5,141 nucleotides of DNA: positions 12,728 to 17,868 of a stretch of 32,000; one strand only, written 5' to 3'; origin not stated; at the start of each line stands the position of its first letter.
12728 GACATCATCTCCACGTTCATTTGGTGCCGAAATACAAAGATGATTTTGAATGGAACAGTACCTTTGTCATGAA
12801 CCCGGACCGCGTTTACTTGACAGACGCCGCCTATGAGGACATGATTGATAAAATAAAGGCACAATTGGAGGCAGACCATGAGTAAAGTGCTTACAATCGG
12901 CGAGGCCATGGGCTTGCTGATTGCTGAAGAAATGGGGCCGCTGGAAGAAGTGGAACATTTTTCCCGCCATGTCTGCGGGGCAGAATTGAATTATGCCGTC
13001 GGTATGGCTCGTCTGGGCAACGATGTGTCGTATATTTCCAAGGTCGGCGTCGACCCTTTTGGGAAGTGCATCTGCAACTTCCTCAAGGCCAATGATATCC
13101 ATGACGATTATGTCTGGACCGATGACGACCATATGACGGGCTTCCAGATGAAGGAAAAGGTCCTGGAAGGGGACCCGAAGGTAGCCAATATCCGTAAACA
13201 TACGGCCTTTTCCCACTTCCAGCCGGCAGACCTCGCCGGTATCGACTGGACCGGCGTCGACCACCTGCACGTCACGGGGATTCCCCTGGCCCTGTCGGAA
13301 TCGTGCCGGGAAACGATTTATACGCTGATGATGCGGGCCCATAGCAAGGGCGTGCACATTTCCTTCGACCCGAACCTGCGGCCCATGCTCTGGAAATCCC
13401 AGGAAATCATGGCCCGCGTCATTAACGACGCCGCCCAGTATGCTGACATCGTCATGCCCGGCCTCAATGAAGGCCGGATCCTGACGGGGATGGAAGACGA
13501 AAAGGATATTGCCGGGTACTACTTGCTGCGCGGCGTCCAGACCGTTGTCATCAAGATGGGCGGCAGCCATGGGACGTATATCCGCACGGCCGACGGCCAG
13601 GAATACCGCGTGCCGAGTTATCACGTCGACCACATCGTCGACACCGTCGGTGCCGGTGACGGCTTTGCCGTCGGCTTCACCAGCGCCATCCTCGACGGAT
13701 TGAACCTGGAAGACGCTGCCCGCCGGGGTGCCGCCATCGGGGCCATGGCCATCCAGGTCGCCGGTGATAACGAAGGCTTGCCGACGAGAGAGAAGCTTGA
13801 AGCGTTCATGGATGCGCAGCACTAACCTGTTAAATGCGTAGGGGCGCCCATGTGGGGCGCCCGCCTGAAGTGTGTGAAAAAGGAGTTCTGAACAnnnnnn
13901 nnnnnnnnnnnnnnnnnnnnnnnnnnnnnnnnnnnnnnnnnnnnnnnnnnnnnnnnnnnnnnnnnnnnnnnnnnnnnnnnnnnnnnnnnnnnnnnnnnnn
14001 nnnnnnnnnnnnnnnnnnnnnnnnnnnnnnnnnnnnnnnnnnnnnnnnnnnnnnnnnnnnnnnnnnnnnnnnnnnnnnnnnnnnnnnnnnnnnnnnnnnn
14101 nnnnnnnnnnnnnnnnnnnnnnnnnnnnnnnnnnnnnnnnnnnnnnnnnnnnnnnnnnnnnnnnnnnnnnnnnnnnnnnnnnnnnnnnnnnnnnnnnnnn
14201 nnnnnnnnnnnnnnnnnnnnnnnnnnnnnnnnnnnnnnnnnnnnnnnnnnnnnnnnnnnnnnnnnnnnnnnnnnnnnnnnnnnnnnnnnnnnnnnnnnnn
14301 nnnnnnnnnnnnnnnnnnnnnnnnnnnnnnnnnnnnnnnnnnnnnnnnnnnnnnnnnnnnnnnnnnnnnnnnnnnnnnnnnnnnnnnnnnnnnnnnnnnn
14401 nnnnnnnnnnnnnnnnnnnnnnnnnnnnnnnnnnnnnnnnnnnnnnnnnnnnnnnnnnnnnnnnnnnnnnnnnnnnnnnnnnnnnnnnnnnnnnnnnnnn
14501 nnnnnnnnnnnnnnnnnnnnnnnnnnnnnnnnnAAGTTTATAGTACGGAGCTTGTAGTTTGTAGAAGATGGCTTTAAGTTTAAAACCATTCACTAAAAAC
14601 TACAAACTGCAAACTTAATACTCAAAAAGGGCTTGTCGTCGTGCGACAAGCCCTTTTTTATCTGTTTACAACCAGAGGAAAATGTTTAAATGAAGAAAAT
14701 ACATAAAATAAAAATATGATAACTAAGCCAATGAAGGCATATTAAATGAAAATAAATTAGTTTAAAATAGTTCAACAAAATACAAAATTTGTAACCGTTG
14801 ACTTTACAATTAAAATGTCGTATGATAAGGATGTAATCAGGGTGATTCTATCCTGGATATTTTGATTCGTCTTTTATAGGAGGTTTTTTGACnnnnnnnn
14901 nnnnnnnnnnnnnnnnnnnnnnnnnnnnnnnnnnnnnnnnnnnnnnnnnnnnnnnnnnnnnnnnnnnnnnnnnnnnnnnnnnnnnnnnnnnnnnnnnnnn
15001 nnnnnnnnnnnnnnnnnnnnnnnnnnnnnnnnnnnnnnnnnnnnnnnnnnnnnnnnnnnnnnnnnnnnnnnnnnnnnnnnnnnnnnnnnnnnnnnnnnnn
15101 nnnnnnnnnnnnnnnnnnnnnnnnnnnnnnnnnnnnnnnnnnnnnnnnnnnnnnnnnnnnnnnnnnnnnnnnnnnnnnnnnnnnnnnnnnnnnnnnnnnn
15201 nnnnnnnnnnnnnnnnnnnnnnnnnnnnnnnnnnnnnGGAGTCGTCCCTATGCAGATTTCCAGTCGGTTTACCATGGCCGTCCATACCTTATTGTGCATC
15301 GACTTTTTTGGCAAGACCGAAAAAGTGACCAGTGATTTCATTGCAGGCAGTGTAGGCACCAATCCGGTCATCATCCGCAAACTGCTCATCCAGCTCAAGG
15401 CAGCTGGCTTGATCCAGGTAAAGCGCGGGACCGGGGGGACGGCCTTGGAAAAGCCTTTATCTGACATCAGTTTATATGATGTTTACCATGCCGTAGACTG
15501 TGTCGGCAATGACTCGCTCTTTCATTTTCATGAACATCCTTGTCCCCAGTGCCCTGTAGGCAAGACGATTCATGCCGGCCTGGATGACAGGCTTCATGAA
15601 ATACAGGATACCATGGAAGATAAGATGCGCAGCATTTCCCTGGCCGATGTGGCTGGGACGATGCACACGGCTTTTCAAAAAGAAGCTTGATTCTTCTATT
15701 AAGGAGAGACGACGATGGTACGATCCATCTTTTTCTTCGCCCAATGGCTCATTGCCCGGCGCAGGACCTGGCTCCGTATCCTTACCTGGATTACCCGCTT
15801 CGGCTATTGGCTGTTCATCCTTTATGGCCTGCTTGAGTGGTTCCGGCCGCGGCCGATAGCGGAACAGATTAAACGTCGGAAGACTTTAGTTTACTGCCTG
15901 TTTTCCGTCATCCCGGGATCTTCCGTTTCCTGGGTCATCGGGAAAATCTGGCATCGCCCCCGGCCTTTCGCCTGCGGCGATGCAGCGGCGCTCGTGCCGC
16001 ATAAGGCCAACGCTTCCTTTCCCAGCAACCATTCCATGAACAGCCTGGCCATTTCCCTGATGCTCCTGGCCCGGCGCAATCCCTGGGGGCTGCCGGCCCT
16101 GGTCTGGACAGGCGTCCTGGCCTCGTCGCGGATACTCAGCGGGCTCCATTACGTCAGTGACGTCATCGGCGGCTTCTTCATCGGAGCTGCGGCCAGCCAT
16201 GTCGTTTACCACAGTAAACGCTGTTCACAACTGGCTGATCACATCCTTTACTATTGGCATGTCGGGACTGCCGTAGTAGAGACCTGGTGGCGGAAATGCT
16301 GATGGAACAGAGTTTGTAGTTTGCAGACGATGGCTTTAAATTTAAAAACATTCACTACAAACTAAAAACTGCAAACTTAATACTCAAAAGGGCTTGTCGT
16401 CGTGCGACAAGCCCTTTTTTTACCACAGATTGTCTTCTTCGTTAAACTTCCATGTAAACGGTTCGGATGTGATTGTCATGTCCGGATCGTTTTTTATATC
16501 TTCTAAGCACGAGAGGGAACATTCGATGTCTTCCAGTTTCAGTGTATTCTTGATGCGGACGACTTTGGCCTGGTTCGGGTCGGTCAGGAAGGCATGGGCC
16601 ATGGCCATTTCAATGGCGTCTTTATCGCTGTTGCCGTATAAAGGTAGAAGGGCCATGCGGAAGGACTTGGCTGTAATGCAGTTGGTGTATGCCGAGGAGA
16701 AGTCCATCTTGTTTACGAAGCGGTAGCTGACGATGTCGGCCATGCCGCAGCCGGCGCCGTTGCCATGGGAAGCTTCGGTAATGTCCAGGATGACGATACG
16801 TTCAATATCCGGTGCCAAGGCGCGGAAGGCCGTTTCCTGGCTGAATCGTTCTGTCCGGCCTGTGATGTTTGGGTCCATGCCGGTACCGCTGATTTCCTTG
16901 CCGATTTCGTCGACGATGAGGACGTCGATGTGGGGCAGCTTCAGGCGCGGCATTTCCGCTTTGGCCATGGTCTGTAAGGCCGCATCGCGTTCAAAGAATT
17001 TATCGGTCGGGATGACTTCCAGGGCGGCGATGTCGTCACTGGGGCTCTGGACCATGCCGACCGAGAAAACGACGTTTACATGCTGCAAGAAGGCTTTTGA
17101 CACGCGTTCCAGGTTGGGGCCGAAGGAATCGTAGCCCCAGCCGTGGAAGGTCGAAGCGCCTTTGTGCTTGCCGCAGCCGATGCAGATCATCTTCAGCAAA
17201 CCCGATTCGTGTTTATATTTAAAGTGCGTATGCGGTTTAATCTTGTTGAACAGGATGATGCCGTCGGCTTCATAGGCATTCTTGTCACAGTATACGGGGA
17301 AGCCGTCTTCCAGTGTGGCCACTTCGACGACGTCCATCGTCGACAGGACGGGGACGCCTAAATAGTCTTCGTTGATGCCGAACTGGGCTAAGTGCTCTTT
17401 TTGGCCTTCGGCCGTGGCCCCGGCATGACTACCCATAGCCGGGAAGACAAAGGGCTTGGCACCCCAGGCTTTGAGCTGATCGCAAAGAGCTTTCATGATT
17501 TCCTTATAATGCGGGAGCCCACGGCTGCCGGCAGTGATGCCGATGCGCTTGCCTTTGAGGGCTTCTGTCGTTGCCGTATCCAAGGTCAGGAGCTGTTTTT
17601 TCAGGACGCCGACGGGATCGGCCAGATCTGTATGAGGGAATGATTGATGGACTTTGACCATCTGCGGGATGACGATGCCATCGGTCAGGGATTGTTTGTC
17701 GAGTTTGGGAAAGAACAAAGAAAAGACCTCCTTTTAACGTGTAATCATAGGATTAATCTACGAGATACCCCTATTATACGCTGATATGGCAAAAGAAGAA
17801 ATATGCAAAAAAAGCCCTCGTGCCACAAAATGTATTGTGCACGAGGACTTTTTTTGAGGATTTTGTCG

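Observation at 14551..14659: Heptamer-phased hairpin + conserved terminator module repeated at four operon ends, with compensatory arm substitutions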

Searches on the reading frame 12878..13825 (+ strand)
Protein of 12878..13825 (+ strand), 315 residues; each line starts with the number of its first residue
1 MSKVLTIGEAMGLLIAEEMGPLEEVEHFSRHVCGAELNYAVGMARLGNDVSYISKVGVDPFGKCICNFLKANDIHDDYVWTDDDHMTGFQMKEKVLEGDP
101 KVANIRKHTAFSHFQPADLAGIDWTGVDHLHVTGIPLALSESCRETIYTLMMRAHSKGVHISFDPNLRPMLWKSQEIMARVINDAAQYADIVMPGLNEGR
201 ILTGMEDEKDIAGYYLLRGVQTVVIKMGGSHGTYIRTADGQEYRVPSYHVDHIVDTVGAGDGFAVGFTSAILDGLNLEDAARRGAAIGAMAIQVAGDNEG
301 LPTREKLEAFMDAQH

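Call 16: search_protein_families(library=ncbifam, proteins=[window:12878-13825:+])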
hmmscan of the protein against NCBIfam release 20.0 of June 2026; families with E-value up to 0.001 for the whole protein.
window:12878-13825:+ (315 aa): 24 families
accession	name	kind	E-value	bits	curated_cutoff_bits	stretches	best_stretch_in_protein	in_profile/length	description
NF040938.1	KDG_KDGal_kin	equivalog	2.5e-55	187.7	400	1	4-312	1-304/305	bifunctional 2-dehydro-3-deoxygluconokinase/2-dehydro-3-deoxygalactonokinase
TIGR04382.1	myo_inos_iolC_N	equivalog_domain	2.9e-49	168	300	1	4-311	4-309/309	5-dehydro-2-deoxygluconokinase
NF041332.1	KDG_KDGal_kin_Halo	equivalog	1.3e-38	133.2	440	1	1-312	1-311/320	bifunctional 2-dehydro-3-deoxygluconokinase/2-dehydro-3-deoxygalactonokinase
NF006957.1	PRK09434.1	equivalog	4.7e-36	124.8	450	1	3-307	3-302/302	fructokinase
NF052444.1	DhDoxglucKinKdgK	equivalog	7.6e-35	120.8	400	1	23-296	15-294/303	2-dehydro-3-deoxygluconokinase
NF049991.1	TagKinase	equivalog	1.6e-34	119.2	420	1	4-313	10-317/321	tagatose kinase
NF041633.1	trifunc_aldol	exception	2.5e-32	112.1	700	2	2-194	242-434/580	KHG/KDPG aldolase/sugar kinase fusion protein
TIGR02152.1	D_ribokin_bact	equivalog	1.9e-30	106.2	299.65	1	31-308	33-297/298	ribokinase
NF008353.0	PRK11142.1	equivalog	2e-25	89.9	341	1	31-314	37-306/307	ribokinase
NF053626.1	RibKinHalex1628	equivalog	1.7e-24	86.8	330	1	30-312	35-292/293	ATP-dependent ribose-1-phosphate kinase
NF047869.1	myo_kin_aldol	exception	7.2e-19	67.5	600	1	7-314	12-334/586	bifunctional 5-dehydro-2-deoxygluconokinase/5-dehydro-2-deoxyphosphogluconate aldolase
NF007321.0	PRK09813.1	equivalog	1.3e-15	57.6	247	1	218-296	184-259/261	fructoselysine 6-kinase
TIGR03168.1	1-PFK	subfamily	2.6e-13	49.6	216.4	1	188-311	176-299/305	hexose kinase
NF041164.1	NucKinThplmales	equivalog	4.2e-12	45.9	450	1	152-293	141-273/295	nucleoside kinase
TIGR03828.1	pfkB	equivalog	4.5e-12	45.6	292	1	189-310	177-298/305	1-phosphofructokinase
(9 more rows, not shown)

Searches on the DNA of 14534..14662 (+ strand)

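Call 75: search_dna_similar(query=window:14534-14662:+, collection=plasmids, mode=distant, max_evalue=0.001, max_rows=10)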
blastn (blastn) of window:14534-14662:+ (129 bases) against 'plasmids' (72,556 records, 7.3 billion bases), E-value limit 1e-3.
No match.

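Call 76: search_dna_similar(query=window:14534-14662:+, collection=phages, mode=distant, max_evalue=0.001, max_rows=10)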
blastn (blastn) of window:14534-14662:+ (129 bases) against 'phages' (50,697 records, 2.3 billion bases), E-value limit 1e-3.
No match.

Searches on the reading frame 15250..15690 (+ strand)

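Call 16: search_protein_families(library=ncbifam, proteins=[window:15250-15690:+])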
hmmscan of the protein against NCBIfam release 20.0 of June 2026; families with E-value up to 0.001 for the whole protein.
window:15250-15690:+ (146 aa): 5 families
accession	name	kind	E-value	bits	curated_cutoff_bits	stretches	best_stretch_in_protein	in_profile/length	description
TIGR00738.1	rrf2_super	superfamily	2.6e-14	53.3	73.3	1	1-135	1-131/132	Rrf2 family transcriptional regulator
NF041852.1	trans_reg_HypR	equivalog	4.2e-08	33.3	180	1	6-134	4-132/139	redox-sensitive transcriptional regulator HypR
NF008886.0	PRK11920.1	equivalog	1.2e-06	28.3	193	1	9-134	9-130/153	iron-responsive transcriptional regulator RirA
TIGR02944.1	suf_reg_Xantho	equivalog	2.4e-05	24.7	110.65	1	21-133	21-129/130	SUF system Fe-S cluster assembly regulator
TIGR02010.1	IscR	equivalog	0.00061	19.6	207.55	1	1-134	1-129/135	Fe-S cluster assembly transcriptional regulator IscR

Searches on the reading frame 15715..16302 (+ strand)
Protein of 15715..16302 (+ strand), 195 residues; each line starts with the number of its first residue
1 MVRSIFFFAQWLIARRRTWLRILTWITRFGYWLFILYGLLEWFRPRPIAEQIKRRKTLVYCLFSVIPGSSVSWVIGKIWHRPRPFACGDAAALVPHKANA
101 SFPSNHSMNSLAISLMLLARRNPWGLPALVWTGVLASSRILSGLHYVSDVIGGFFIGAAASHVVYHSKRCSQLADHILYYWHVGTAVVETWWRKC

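Call 16: search_protein_families(library=ncbifam, proteins=[window:15715-16302:+])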
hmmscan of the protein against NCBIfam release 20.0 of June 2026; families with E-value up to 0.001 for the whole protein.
window:15715-16302:+ (195 aa): 3 families
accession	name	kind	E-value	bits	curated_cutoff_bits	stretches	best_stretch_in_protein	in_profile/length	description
NF008813.0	PRK11837.1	equivalog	1.6e-12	47.8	229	1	37-177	41-183/202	undecaprenyl-diphosphate phosphatase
NF047884.1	UdeprDiPSep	equivalog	4.4e-07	30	250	1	76-165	93-184/188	undecaprenyl-diphosphatase SepP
NF007975.0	PRK10699.1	equivalog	7.9e-05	22.2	261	1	99-164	156-226/254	phosphatidylglycerophosphatase B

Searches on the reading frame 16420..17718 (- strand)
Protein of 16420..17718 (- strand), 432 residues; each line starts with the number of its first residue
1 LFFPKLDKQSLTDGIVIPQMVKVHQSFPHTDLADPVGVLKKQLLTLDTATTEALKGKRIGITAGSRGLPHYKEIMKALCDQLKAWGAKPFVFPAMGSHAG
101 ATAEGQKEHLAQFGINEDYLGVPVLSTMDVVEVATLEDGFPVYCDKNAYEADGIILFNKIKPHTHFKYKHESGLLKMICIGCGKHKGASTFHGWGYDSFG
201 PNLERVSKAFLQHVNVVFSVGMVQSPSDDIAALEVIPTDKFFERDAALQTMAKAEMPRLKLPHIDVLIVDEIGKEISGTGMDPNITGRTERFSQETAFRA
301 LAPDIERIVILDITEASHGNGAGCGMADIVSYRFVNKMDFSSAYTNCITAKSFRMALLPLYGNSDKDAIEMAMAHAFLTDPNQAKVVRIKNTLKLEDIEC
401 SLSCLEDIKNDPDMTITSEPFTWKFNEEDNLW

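Call 16: search_protein_families(library=ncbifam, proteins=[window:16420-17718:-])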
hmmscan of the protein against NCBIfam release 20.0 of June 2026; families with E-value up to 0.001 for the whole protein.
window:16420-17718:- (432 aa): 2 families
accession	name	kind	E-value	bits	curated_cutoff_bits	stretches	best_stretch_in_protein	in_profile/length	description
NF052515.1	NPN_iso_grp_22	equivalog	5.9e-145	483.1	400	1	17-410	1-391/392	nickel pincer cofactor-dependent isomerase, group 22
NF052593.1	NPN_racem_MAR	equivalog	2.2e-08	33.1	500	1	65-193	69-196/415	nickel-dependent malate racemase, LarAH6 family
